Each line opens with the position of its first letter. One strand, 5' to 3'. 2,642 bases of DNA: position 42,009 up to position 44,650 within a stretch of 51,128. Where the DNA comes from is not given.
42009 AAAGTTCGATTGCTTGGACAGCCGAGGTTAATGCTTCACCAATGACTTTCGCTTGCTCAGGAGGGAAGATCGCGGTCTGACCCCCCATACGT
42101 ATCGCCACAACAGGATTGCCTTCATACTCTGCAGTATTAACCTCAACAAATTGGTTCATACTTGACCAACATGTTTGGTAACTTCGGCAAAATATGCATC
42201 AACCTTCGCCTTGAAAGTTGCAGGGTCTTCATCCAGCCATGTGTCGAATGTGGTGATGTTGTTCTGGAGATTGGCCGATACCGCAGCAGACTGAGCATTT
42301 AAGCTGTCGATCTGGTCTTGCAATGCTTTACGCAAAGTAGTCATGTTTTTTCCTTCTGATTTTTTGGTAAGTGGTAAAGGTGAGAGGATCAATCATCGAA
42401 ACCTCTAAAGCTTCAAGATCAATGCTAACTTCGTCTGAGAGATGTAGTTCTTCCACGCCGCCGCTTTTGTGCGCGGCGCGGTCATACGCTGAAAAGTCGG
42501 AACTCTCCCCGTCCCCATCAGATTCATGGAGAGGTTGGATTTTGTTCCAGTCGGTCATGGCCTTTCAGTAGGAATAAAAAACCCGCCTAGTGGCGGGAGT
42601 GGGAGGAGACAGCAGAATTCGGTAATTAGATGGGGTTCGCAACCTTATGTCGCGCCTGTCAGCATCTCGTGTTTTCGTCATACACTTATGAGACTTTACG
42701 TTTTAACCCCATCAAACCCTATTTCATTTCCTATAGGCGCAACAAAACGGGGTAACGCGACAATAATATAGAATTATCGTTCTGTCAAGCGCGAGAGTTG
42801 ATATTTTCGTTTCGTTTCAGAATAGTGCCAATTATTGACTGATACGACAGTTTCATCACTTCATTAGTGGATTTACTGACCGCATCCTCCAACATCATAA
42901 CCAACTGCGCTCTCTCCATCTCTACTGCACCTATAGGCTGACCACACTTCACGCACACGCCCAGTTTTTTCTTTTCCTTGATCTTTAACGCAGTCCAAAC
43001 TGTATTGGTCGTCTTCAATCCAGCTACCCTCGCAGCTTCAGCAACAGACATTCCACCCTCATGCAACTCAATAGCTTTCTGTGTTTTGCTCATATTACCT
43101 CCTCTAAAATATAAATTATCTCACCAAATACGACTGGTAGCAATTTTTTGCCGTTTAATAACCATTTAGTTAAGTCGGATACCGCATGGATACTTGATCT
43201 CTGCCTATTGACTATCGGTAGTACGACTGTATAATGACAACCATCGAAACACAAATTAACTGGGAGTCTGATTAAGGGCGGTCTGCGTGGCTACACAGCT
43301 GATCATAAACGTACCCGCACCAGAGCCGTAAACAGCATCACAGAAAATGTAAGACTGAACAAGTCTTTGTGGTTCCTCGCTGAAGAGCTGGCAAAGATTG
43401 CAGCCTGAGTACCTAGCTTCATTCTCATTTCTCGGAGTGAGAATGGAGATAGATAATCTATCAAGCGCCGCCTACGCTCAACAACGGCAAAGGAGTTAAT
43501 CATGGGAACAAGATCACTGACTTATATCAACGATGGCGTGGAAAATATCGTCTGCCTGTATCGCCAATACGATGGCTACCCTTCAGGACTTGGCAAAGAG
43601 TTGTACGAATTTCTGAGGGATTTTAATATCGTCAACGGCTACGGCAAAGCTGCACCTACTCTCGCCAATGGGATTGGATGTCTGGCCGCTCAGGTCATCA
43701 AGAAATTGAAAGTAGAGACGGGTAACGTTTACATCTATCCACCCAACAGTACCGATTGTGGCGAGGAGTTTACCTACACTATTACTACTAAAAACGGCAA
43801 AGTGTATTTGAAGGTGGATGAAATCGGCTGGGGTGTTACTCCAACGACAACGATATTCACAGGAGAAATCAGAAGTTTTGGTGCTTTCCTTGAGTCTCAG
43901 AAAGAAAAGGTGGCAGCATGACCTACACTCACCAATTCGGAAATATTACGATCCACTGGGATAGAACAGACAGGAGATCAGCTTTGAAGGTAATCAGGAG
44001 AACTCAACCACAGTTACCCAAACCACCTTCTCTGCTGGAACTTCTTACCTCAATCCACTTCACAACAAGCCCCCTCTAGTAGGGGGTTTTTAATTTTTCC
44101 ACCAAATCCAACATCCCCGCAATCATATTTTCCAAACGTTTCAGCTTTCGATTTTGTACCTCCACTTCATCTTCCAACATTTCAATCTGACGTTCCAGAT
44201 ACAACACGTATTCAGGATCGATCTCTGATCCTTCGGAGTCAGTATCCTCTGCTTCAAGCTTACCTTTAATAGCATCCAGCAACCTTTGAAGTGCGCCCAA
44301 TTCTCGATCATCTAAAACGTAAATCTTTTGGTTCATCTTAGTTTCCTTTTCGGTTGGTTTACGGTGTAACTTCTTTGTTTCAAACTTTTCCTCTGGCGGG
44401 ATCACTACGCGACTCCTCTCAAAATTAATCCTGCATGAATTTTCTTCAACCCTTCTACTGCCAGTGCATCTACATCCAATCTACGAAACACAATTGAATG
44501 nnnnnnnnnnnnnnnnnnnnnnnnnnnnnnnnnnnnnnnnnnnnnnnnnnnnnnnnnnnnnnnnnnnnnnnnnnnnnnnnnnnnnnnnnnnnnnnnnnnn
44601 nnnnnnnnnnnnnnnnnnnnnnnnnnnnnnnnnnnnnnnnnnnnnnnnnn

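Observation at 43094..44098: Self-contained divergent-promoter module: HTH gene facing a consensus promoter, a roughly 260-nt structured leader with a uORF, and an unrecognised 139-aa + 53-aa operon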

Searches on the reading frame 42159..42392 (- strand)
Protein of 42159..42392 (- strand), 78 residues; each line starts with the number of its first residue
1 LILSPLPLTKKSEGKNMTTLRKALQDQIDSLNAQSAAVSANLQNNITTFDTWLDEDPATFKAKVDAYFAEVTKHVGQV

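Call 5: search_protein_families(library=pfam, proteins=[window:42159-42392:-], max_evalue=1)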
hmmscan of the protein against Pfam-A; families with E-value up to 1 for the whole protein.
window:42159-42392:- (78 aa): 4 families
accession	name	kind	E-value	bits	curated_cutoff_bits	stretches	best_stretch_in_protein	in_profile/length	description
PF01442.23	Apolipoprotein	-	0.023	14.8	90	1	17-76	28-87/190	Apolipoprotein A1/A4/E domain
PF13028.12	DUF3889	-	0.046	14.1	25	1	43-77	54-88/93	Protein of unknown function (DUF3889)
PF11214.13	Med2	-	0.088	13.4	26.8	1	22-62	27-67/100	Mediator complex subunit 2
PF07889.17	DUF1664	-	0.091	13.2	34.6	1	15-72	37-93/124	Protein of unknown function (DUF1664)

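Call 6: search_protein_families(library=phrogs, proteins=[window:42159-42392:-], max_evalue=1)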
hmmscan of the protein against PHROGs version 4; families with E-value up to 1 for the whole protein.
window:42159-42392:- (78 aa): 4 families
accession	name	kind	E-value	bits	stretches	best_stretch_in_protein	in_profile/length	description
phrog_19175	-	unknown function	0.0065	17.4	1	18-69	35-86/195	-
phrog_13780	-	unknown function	0.03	14.8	1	23-72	210-257/306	-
phrog_28649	-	unknown function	0.037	14.1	1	15-69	39-92/398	-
phrog_21742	-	unknown function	0.33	12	1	53-69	22-38/64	-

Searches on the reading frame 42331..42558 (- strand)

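Call 5: search_protein_families(library=pfam, proteins=[window:42331-42558:-], max_evalue=1)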
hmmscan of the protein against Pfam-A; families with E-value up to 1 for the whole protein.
window:42331-42558:- (76 aa): 0 families

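Call 6: search_protein_families(library=phrogs, proteins=[window:42331-42558:-], max_evalue=1)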
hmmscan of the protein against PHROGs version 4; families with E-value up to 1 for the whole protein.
window:42331-42558:- (76 aa): 1 family
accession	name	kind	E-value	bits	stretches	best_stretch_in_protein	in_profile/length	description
phrog_9008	-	unknown function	0.17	12.8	1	3-14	22-33/48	-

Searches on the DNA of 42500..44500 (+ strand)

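Call 4: search_dna_similar(query=window:42700-44400:+, collection=phages, mode=distant, max_rows=30)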
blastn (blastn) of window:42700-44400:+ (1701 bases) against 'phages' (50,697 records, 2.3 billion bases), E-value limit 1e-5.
No match.

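Call 10: search_rna_families(source=window, start=42500, end=44500, threshold=evalue, max_evalue=10)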
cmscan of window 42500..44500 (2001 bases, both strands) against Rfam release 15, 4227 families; matches with E-value up to 10: 6.
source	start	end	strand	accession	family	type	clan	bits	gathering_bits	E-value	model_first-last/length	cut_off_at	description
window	44193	44261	-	RF01281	snoR35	Gene; snRNA; snoRNA; CD-box;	CL00053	17.7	40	1.1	1-81/81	no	Small nucleolar RNA snoR35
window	44079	44144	+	RF02595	EBv-sisRNA-1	Gene;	-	17.4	58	0.61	1-81/81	no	Epstein-Barr virus stable intronic sequence RNA 1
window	42573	42647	-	RF00513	Trp_leader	Cis-reg; leader;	-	16.3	41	5.7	1-100/100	no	Tryptophan operon leader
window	42575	42611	-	RF02278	Betaproteobacteria_toxic_sRNA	Gene; sRNA;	-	15.9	50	5.2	1-64/64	no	Betaproteobacteria toxic small RNA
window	44128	44214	-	RF02248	Six3os1_3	Gene; lncRNA;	-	15.4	40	0.52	1-75/75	no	Six3os1 conserved region 3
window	42578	42621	-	RF02224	sX5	Gene; sRNA;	-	14.3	50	9.6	1-49/49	no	Xanthomonadaceae sRNA sX5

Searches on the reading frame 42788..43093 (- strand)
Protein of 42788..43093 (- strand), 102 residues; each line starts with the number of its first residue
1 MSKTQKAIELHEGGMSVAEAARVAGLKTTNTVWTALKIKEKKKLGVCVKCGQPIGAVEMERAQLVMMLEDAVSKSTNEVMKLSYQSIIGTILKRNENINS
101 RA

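Call 5: search_protein_families(library=pfam, proteins=[window:42788-43093:-], max_evalue=1)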
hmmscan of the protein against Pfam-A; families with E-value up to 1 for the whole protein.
window:42788-43093:- (102 aa): 6 families
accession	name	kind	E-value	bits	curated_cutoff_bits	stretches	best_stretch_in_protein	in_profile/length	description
PF22179.2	RickCE_cat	-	0.0062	17.3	27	1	23-75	4-56/102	RickCE-like, catalytic domain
PF16919.11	PknG_rubred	-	0.024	15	28.5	1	18-62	12-54/74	Protein kinase G rubredoxin domain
PF13551.12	HTH_29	-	0.055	14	28.1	1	6-27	3-25/64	Winged helix-turn helix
PF24046.1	At4g08330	-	0.056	13.9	27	1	37-78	71-112/129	At4g08330 beta-tent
PF08281.18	Sigma70_r4_2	-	0.14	12.2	25.7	1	3-28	14-40/54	Sigma-70, region 4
PF18508.7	zf_C2H2_13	-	0.21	11.6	26.5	1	45-54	18-27/42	Zinc finger domain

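Call 6: search_protein_families(library=phrogs, proteins=[window:42788-43093:-], max_evalue=1)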
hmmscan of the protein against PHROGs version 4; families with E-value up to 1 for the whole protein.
window:42788-43093:- (102 aa): 5 families
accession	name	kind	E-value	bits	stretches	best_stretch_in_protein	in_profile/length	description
phrog_37270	-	unknown function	0.0013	18.7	1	4-76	23-97/323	-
phrog_645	-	DNA, RNA and nucleotide metabolism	0.013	16.7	1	4-77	27-95/196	Rnase E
phrog_4494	-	unknown function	0.038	15.5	1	5-43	9-46/109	-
phrog_10714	-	unknown function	0.12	13.6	1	41-61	86-106/109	-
phrog_25190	-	integration and excision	0.25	12.7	1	6-35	56-85/109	integrase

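Call 7: search_protein_families(library=ncbifam, proteins=[window:42788-43093:-], max_evalue=1)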
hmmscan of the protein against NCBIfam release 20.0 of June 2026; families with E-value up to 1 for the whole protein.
window:42788-43093:- (102 aa): 3 families
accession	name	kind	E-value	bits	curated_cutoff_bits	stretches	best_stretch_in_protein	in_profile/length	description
NF033558.1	transpos_IS1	equivalog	0.04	13.9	100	0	3-51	44-92/199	IS1 family transposase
TIGR02890.1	bacill_yteA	subfamily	0.058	13.5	134.4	1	28-75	70-114/159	regulatory protein, yteA family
TIGR00269.1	TIGR00269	hypoth_equivalog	0.09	13.1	62.75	1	33-55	69-91/104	TIGR00269 family protein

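Call 8: search_protein_families(library=padloc, proteins=[window:42788-43093:-], max_evalue=1)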
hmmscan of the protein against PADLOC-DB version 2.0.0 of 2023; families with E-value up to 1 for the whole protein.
window:42788-43093:- (102 aa): 0 families

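Call 29: search_dna_similar(query=window:42788-43093:-, collection=phages, mode=protein, max_rows=20, max_evalue=0.01)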
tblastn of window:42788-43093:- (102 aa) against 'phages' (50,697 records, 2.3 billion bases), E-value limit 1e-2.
No match.

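Call 30: find_related_loci(query=window:42788-43093:-, collection=viral_contigs, flank=5000)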
Query window:42788-43093:- (102 aa) in viral_contigs; peptide patterns used: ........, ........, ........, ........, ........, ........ (x = any residue, [..] = any of these).
94 stretches matched a pattern, but none encodes a relative of the query by tblastn (E <= 1e-3).

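Call 34: find_homologous_proteins(query=window:42788-43093:-, max_evalue=0.001)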
Query window:42788-43093:- (102 aa): 1 proteins with E <= 0.001 among 3 candidates.
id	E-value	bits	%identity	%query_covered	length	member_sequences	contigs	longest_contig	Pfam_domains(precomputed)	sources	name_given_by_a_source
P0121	6.5e-57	207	100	100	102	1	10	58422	-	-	-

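Call 72: search_solved_structures(query=window:42788-43093:-, max_evalue=10, show_alignments=3)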
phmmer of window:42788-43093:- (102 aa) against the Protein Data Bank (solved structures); distinct sequences matched with E-value up to 10: 0.

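Call 75: predict_structure(protein=window:42788-43093:-)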
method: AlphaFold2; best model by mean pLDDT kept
length: 102 residues; sequences in the alignment: 1
mean_pLDDT: 83.4   pTM: 0.49
mean pLDDT of the five models: 83.4, 77.0, 73.7, 47.6, 43.7
residues with pLDDT >= 90: 38; 70-90: 53; 50-70: 8; < 50: 3
segments of 3 or more residues with pLDDT < 50: 100-102
pLDDT, mean of each block of 10 residues (from residue 1): 87 93 91 83 72 76 88 91 90 69 48
secondary structure, 60 per line:
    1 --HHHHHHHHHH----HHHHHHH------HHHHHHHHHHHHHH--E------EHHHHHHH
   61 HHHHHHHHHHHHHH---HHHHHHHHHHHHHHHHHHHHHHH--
elements in order: H3-12 H17-23 H30-43 H54-74 H78-100
